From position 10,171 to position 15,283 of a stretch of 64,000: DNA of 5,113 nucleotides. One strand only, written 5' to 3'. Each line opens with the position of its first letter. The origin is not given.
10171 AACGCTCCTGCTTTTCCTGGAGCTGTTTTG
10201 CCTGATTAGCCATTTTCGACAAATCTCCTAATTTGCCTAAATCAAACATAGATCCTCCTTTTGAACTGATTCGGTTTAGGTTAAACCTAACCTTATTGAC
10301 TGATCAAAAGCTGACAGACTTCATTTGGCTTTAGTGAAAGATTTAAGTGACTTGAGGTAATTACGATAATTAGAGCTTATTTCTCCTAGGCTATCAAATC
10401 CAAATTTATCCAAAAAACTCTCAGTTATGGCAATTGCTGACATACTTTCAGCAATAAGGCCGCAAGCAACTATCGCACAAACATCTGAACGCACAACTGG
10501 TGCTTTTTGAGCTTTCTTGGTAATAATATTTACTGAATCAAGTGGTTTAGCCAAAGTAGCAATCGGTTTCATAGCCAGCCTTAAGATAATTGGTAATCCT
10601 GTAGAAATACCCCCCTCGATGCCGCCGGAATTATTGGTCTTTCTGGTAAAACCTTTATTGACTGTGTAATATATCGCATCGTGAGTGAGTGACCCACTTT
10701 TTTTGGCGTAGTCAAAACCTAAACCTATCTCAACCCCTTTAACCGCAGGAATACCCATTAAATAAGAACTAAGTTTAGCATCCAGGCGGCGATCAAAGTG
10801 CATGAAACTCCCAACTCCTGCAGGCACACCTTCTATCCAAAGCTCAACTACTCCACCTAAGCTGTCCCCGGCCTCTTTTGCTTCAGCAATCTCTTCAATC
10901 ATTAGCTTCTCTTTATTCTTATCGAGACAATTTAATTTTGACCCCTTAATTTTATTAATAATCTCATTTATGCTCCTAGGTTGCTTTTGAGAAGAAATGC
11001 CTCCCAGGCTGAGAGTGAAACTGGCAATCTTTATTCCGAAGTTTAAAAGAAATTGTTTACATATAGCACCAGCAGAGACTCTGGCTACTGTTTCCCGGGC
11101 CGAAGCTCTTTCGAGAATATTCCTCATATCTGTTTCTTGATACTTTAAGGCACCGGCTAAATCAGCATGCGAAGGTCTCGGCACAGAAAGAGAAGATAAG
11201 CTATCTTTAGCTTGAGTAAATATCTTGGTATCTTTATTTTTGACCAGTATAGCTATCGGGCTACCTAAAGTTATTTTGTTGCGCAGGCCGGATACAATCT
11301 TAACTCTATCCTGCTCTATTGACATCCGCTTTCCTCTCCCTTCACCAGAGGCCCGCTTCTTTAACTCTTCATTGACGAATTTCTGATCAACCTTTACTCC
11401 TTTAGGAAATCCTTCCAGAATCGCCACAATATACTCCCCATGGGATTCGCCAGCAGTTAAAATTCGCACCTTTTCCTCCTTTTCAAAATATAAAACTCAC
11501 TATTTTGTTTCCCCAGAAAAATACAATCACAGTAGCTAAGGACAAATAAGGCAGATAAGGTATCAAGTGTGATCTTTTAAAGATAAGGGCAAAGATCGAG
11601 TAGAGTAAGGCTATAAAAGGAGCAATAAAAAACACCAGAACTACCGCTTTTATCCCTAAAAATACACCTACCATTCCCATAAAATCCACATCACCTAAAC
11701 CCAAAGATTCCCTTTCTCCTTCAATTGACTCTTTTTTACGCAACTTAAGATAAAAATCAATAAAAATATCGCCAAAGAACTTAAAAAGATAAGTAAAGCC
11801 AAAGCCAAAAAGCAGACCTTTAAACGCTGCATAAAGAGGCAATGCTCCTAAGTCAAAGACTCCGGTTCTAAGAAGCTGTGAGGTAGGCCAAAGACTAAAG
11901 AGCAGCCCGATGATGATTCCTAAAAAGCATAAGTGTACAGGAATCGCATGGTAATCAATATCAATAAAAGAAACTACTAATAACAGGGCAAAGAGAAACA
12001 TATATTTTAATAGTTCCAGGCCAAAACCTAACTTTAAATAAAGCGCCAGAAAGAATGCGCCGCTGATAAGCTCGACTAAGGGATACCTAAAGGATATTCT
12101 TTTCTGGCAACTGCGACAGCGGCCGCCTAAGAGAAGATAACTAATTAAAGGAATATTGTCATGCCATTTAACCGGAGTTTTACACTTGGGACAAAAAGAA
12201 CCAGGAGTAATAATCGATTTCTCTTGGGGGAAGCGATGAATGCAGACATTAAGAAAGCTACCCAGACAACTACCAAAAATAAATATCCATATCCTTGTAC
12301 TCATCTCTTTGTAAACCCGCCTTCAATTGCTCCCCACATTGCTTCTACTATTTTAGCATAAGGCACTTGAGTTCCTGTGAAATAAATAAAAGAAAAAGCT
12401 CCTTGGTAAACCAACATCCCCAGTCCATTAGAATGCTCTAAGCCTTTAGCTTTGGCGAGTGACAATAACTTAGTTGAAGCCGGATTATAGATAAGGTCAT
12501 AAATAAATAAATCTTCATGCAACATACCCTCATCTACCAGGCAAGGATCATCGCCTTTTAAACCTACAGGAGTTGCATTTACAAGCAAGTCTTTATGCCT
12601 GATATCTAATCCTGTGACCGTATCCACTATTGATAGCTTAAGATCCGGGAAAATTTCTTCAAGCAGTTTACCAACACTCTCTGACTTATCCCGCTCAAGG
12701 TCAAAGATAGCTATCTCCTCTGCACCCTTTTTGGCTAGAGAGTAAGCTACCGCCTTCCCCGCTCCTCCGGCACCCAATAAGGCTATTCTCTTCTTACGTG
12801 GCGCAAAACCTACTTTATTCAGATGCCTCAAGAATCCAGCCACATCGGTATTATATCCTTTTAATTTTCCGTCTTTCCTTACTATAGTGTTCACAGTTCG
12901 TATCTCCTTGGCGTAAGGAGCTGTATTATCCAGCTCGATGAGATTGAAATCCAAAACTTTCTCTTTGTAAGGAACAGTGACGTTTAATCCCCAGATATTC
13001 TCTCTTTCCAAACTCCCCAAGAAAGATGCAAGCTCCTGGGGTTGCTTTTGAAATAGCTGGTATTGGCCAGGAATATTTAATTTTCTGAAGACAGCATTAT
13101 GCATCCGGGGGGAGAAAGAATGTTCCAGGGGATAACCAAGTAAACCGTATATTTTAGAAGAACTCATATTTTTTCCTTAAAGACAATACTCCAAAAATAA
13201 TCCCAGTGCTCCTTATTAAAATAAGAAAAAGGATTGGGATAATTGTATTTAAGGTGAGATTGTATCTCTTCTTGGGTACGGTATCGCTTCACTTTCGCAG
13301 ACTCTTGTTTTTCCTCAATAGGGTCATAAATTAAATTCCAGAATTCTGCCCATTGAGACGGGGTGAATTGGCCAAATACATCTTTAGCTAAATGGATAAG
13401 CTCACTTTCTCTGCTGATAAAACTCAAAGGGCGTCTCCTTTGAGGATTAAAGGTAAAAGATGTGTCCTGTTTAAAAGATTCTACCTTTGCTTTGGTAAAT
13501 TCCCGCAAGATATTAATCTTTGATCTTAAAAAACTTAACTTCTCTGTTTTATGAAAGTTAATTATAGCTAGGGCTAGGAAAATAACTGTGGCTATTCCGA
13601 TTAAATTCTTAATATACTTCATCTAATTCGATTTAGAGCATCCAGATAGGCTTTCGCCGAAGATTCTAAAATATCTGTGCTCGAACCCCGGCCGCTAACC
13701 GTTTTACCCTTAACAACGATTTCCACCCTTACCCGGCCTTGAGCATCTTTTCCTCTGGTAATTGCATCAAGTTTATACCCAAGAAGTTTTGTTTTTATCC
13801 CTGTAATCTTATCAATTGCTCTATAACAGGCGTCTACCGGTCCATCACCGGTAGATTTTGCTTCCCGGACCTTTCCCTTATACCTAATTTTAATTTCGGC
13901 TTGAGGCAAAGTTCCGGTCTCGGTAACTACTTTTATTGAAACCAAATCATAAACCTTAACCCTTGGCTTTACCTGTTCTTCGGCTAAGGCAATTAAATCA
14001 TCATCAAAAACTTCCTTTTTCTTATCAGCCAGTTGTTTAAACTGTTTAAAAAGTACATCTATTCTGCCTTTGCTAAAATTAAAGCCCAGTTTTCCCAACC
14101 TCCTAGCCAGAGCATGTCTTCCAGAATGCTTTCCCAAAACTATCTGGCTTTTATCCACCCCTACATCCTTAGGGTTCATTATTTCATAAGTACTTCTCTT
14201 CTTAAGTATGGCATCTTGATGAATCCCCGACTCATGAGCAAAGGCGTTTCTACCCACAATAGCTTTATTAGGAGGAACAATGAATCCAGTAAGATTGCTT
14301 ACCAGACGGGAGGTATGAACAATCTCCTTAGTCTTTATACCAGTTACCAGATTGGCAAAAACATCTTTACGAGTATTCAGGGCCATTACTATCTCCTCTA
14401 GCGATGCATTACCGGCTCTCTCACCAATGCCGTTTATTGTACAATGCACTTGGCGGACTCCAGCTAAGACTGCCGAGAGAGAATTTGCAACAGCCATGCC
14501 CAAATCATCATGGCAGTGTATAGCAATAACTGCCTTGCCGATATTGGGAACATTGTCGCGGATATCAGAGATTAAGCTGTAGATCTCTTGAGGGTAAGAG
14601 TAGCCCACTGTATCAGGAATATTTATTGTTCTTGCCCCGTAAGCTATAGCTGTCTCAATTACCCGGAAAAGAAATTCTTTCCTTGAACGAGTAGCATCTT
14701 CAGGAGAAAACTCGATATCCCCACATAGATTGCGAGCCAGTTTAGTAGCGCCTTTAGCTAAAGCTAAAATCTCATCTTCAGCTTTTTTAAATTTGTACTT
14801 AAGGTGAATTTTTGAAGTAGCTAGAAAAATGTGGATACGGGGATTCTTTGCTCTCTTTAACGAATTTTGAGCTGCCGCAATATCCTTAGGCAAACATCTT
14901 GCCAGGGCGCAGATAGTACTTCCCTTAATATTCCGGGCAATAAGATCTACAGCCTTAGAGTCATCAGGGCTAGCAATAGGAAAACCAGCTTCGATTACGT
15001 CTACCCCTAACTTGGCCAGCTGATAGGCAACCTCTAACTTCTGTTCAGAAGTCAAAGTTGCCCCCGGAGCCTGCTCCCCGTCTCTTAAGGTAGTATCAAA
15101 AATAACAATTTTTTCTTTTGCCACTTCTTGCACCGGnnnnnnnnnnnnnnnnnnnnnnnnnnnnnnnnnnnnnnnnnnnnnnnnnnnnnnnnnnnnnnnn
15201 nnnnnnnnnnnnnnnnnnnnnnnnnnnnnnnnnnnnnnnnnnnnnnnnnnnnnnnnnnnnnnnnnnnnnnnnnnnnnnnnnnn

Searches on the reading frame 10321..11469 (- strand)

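Call 29: search_protein_families(library=pfam, proteins=[window:10321-11469:-], max_evalue=0.00001)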
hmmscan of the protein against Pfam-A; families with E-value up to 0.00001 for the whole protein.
window:10321-11469:- (382 aa): 1 family
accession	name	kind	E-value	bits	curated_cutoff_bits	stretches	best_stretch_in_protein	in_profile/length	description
PF01264.26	Chorismate_synt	-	3.1e-111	371.6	27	1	1-353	1-327/327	Chorismate synthase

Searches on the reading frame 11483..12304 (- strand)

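Call 29: search_protein_families(library=pfam, proteins=[window:11483-12304:-], max_evalue=0.00001)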
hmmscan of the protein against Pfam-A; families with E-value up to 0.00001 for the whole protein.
window:11483-12304:- (273 aa): 2 families
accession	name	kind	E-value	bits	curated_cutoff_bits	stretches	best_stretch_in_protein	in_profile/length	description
PF06750.18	A24_N_bact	-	5.5e-36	122.9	23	1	9-91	1-83/84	Bacterial Peptidase A24 N-terminal domain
PF01478.23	Peptidase_A24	-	1.1e-12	48.8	26.5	1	102-237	1-104/104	Type IV leader peptidase family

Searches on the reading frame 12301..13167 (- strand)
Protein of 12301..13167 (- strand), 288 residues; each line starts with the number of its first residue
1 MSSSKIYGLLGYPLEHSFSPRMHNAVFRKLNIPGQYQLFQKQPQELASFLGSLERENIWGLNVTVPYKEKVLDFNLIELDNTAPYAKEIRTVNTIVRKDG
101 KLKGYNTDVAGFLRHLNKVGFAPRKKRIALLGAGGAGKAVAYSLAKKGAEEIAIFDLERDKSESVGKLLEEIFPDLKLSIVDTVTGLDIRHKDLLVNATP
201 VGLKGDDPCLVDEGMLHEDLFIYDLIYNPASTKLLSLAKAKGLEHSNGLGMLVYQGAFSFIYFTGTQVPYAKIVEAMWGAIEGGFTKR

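Call 29: search_protein_families(library=pfam, proteins=[window:12301-13167:-], max_evalue=0.00001)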
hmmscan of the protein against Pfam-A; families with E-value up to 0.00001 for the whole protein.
window:12301-13167:- (288 aa): 2 families
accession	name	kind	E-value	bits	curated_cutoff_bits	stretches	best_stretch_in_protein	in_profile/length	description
PF08501.16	Shikimate_dh_N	-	2e-22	79.6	27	1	9-95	1-83/83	Shikimate dehydrogenase substrate binding domain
PF18317.6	SDH_C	-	2.1e-08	34.2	25.8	1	248-277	1-30/31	Shikimate 5'-dehydrogenase C-terminal domain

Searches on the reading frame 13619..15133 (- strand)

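Call 30: search_protein_families(library=pfam, proteins=[window:13619-15133:-], max_evalue=0.00001)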
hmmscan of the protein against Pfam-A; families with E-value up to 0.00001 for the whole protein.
window:13619-15133:- (504 aa): 3 families
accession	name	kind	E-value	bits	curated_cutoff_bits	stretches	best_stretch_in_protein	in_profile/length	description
PF00682.25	HMGL-like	-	6.2e-91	304.8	29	1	9-278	2-260/260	HMGL-like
PF08502.15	LeuA_dimer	-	4.6e-38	130.5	24.9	1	374-503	1-130/131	LeuA allosteric (dimerisation) domain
PF22617.1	HCS_D2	-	4.7e-31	107.4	27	1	292-373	1-82/82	Homocitrate synthase post-HMGL domain-like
